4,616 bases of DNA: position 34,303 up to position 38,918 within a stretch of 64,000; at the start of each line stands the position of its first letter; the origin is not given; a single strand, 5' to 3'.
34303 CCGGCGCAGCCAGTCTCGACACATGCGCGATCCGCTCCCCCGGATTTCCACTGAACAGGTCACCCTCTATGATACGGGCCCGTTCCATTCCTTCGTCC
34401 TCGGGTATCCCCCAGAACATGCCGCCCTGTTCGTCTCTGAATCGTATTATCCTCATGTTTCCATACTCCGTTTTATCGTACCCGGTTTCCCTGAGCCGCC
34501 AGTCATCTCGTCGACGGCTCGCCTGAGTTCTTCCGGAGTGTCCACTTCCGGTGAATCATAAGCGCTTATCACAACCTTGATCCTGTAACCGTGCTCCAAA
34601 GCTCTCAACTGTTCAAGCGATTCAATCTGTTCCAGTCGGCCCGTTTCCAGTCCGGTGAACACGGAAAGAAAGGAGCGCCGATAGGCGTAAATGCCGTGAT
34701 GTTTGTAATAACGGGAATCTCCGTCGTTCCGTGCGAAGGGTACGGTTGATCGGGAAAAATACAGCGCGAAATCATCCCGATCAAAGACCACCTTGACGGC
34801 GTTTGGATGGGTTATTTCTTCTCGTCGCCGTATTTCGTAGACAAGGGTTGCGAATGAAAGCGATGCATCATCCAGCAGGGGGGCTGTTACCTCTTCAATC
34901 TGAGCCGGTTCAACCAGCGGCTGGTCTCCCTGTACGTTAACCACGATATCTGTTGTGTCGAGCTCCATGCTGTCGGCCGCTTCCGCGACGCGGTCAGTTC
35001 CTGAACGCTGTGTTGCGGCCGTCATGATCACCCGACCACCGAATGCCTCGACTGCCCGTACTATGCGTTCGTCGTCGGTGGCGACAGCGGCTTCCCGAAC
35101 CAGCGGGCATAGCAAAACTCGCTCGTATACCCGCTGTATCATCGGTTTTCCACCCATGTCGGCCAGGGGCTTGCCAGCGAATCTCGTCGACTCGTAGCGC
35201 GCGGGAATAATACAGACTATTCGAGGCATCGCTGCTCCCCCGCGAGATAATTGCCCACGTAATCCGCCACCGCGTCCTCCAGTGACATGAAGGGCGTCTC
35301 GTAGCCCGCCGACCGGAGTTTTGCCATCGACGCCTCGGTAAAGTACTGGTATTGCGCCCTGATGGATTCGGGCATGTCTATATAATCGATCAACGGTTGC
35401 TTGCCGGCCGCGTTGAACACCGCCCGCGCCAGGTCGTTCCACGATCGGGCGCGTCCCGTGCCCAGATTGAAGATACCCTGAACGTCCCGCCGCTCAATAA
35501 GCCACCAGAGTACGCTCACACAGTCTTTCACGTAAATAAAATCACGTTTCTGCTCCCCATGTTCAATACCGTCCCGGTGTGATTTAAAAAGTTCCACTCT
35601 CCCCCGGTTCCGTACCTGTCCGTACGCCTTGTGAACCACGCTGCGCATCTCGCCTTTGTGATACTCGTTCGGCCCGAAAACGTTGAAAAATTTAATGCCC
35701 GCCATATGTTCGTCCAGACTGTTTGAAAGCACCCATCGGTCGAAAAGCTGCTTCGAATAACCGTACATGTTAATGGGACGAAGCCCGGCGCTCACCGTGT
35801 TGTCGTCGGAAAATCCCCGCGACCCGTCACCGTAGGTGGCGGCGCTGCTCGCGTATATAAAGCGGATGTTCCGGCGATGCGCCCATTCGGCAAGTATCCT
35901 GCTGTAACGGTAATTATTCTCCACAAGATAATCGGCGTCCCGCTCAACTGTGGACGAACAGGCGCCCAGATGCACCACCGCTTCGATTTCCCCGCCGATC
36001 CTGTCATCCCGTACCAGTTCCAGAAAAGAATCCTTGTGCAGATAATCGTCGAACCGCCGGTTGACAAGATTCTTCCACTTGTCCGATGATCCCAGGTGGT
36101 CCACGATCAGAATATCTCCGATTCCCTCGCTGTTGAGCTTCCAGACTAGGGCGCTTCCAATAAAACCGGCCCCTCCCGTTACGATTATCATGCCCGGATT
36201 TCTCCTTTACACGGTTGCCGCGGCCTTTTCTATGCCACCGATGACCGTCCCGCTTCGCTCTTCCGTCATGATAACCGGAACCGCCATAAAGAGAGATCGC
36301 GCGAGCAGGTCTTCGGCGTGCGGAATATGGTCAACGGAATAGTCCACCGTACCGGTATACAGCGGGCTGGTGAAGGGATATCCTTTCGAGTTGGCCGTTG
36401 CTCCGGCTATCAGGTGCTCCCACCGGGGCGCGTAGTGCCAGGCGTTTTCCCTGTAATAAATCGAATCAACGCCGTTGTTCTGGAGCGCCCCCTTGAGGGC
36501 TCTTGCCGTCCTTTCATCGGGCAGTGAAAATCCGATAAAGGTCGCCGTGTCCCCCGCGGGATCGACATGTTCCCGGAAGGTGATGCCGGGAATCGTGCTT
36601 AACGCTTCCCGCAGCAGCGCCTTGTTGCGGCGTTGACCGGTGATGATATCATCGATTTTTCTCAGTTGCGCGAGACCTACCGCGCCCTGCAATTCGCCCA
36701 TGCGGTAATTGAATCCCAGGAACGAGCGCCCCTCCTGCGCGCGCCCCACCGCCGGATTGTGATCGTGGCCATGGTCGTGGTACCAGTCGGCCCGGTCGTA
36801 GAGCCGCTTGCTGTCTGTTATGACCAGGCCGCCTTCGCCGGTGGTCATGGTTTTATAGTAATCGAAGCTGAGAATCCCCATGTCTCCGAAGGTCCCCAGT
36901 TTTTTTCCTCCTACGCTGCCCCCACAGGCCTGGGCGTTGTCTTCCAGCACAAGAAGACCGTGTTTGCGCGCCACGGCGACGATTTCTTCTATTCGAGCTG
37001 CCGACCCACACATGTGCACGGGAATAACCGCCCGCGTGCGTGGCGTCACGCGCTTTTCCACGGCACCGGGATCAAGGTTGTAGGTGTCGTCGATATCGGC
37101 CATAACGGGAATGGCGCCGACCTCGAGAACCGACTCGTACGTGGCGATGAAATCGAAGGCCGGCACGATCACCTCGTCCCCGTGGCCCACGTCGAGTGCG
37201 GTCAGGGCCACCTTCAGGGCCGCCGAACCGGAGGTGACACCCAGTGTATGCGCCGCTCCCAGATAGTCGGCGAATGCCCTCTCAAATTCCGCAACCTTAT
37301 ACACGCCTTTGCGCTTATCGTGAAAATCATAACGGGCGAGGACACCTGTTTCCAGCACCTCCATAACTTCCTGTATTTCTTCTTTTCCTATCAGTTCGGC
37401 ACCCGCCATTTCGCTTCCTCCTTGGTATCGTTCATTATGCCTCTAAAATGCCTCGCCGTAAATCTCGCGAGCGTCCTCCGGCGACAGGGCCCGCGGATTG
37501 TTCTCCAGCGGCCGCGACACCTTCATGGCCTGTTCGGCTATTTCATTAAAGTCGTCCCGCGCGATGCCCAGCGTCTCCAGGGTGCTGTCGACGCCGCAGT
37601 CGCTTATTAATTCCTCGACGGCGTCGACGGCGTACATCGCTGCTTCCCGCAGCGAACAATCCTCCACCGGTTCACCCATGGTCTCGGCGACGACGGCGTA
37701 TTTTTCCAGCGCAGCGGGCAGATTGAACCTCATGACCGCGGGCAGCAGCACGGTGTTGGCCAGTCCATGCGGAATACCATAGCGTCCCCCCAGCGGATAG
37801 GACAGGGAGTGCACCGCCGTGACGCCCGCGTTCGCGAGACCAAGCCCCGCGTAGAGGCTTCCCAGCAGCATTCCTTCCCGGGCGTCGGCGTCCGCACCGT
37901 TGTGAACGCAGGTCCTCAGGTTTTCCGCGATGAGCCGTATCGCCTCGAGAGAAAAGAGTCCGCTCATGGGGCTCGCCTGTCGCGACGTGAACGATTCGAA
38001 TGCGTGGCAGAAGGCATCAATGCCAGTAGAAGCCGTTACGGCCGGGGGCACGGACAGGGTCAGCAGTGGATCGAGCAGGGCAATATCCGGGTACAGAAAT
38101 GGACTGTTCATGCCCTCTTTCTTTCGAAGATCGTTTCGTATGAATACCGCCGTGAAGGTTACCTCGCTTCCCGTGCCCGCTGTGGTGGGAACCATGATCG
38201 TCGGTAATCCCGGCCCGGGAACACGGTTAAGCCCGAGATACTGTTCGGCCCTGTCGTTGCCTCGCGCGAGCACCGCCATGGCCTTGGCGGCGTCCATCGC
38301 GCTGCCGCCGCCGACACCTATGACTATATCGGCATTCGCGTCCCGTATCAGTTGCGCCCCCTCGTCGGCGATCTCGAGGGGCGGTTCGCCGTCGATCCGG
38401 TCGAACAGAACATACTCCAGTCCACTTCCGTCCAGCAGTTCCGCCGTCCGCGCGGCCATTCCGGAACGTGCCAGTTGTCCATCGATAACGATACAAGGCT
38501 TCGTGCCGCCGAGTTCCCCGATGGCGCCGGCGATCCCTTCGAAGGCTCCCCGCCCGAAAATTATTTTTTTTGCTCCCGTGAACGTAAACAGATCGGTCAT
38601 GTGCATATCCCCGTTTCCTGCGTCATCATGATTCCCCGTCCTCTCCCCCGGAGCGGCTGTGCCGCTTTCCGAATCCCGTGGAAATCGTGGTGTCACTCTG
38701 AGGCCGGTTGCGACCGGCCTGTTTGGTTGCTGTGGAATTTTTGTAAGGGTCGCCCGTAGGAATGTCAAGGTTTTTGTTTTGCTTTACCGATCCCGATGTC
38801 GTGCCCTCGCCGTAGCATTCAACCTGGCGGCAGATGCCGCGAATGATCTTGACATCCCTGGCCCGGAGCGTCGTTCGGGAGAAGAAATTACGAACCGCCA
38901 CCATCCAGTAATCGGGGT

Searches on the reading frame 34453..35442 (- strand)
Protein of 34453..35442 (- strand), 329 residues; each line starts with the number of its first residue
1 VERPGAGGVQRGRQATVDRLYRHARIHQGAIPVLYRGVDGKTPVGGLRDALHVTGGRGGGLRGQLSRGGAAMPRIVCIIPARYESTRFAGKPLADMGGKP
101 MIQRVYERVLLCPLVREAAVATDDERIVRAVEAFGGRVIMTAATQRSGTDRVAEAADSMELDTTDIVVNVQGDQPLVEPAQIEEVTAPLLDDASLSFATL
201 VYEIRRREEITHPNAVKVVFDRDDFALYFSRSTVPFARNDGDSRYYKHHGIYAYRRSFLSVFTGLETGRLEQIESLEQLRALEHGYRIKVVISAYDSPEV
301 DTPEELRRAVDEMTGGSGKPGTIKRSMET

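Call 34: search_protein_families(library=ncbifam, proteins=[window:34453-35442:-], max_evalue=1e-10)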
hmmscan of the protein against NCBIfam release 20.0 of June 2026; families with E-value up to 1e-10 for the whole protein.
window:34453-35442:- (329 aa): 5 families
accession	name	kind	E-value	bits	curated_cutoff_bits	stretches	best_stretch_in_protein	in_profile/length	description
NF003952.0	PRK05450.1-5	subfamily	5.9e-91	304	193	1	74-312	2-244/250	3-deoxy-manno-octulosonate cytidylyltransferase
NF009905.0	PRK13368.1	subfamily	2e-85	286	255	1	75-313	3-238/243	3-deoxy-manno-octulosonate cytidylyltransferase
NF003950.0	PRK05450.1-3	subfamily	4e-85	285.1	234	1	75-309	3-238/248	3-deoxy-manno-octulosonate cytidylyltransferase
NF003948.0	PRK05450.1-1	equivalog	4.2e-67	225.9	281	1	74-311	5-241/248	3-deoxy-manno-octulosonate cytidylyltransferase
TIGR00466.1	kdsB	equivalog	7e-66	222.1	155.2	1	76-306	4-240/241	3-deoxy-manno-octulosonate cytidylyltransferase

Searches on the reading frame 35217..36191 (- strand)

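Call 34: search_protein_families(library=ncbifam, proteins=[window:35217-36191:-], max_evalue=1e-10)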
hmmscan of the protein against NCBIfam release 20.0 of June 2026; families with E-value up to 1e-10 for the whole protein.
window:35217-36191:- (324 aa): 4 families
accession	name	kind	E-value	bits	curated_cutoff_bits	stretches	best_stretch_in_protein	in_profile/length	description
TIGR02197.1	heptose_epim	equivalog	2.1e-124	414.8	274.6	1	2-316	1-314/316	ADP-glyceromanno-heptose 6-epimerase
NF008360.0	PRK11150.1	equivalog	1.5e-88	297.1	452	1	1-312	1-303/310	ADP-glyceromanno-heptose 6-epimerase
TIGR01179.1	galE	equivalog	4.7e-21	75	262.3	1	2-267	2-280/332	UDP-glucose 4-epimerase GalE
TIGR01181.1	dTDP_gluc_dehyt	equivalog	3.1e-15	56.1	365.1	1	2-275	2-275/321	dTDP-glucose 4,6-dehydratase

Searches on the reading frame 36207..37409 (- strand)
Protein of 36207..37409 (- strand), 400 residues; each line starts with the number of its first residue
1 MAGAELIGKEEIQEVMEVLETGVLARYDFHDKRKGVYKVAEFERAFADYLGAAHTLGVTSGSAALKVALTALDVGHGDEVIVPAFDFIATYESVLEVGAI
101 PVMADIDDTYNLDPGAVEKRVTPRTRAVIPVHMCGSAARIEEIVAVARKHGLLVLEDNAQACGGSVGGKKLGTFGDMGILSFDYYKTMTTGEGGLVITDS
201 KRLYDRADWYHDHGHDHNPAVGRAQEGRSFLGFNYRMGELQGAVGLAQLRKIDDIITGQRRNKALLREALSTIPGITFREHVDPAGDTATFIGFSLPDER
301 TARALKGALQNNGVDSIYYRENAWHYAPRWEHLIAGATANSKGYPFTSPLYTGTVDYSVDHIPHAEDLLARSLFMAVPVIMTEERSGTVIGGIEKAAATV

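Call 41: search_protein_families(library=ncbifam, proteins=[window:36207-37409:-], max_evalue=1e-20)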
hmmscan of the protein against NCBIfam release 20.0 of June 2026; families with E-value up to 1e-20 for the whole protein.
window:36207-37409:- (400 aa): 7 families
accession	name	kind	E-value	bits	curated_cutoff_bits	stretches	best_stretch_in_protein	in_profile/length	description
TIGR04181.1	NHT_00031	hypoth_equivalog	7.3e-58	196.2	420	1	39-286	32-292/359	LegC family aminotransferase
TIGR03588.1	PseC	equivalog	3.5e-57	194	423.5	1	5-275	7-281/380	UDP-4-amino-4,6-dideoxy-N-acetyl-beta-L-altrosamine transaminase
NF008687.0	PRK11706.1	equivalog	2.3e-48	164.8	375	1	43-271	37-268/375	dTDP-4-amino-4,6-dideoxygalactose transaminase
NF008658.2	PRK11658.1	equivalog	1.3e-47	162.3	631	1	7-263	12-264/379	UDP-4-amino-4-deoxy-L-arabinose aminotransferase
NF011936.0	PRK15407.1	equivalog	4e-46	157.6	423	1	40-223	68-260/440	lipopolysaccharide biosynthesis protein RfbH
TIGR04427.1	PLP_DesI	equivalog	1.2e-45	156.3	650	1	39-281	54-288/390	dTDP-4-dehydro-6-deoxyglucose aminotransferase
TIGR02379.1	ECA_wecE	subfamily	7.6e-39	133.5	434.85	1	46-260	40-257/376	dTDP-4-amino-4,6-dideoxy-D-glucose transaminase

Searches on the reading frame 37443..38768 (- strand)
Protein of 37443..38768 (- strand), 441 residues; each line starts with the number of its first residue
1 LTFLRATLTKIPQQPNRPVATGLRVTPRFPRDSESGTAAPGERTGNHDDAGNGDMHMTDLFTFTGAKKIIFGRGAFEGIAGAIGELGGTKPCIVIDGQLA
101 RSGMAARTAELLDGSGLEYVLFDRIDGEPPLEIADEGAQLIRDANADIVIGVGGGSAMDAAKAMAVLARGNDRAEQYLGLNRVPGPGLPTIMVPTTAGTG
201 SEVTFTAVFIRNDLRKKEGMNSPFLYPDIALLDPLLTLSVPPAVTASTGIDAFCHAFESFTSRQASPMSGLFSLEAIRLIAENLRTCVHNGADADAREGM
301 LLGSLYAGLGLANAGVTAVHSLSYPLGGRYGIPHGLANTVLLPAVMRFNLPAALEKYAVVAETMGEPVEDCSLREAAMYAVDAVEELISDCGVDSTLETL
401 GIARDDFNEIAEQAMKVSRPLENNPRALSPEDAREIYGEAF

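Call 41: search_protein_families(library=ncbifam, proteins=[window:37443-38768:-], max_evalue=1e-20)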
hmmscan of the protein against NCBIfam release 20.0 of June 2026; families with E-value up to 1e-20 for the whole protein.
window:37443-38768:- (441 aa): 12 families
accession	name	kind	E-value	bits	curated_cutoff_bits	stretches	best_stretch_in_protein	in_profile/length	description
NF050025.1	SulfAcetaldRedSarD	equivalog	1.2e-96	323.9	700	1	60-431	2-375/385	sulfoacetaldehyde reductase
NF041833.1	Fe_ADH_ErcA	equivalog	1.7e-90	303.9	550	1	67-441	9-382/382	alcohol dehydrogenase-like regulatory protein ErcA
TIGR02638.1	lactal_redase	equivalog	1.5e-89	300.5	523.15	1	69-437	10-379/379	lactaldehyde reductase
NF007911.0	PRK10624.1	equivalog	1.8e-85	287.2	537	1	70-440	12-381/382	lactaldehyde reductase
NF053866.1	CholDhdGbsBBac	equivalog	9.8e-81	271.3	550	1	56-441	5-391/392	choline dehydrogenase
NF058672.1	4HyButDHCUPNE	equivalog_domain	1e-70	238.8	500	1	68-439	9-376/378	4-hydroxybutyrate dehydrogenase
NF007363.0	PRK09860.1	equivalog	1.4e-62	212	581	1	71-437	14-379/383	L-threonine dehydrogenase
NF010378.0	PRK13805.1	equivalog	7.5e-62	209.3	951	1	67-440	463-863/872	bifunctional acetaldehyde-CoA/alcohol dehydrogenase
NF011998.0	PRK15454.1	equivalog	7.2e-61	206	556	1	62-438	23-392/395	ethanolamine utilization ethanol dehydrogenase EutG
TIGR03405.1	Phn_Fe-ADH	equivalog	3.2e-58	197.2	423.7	1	86-419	21-348/355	iron-containing alcohol dehydrogenase PsrA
TIGR04266.1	NDMA_methanol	equivalog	1.5e-41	142.6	625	1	66-399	16-353/420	NDMA-dependent methanol dehydrogenase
NF011717.0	PRK15138.1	equivalog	5.8e-25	88.1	645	1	61-409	4-355/387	alcohol dehydrogenase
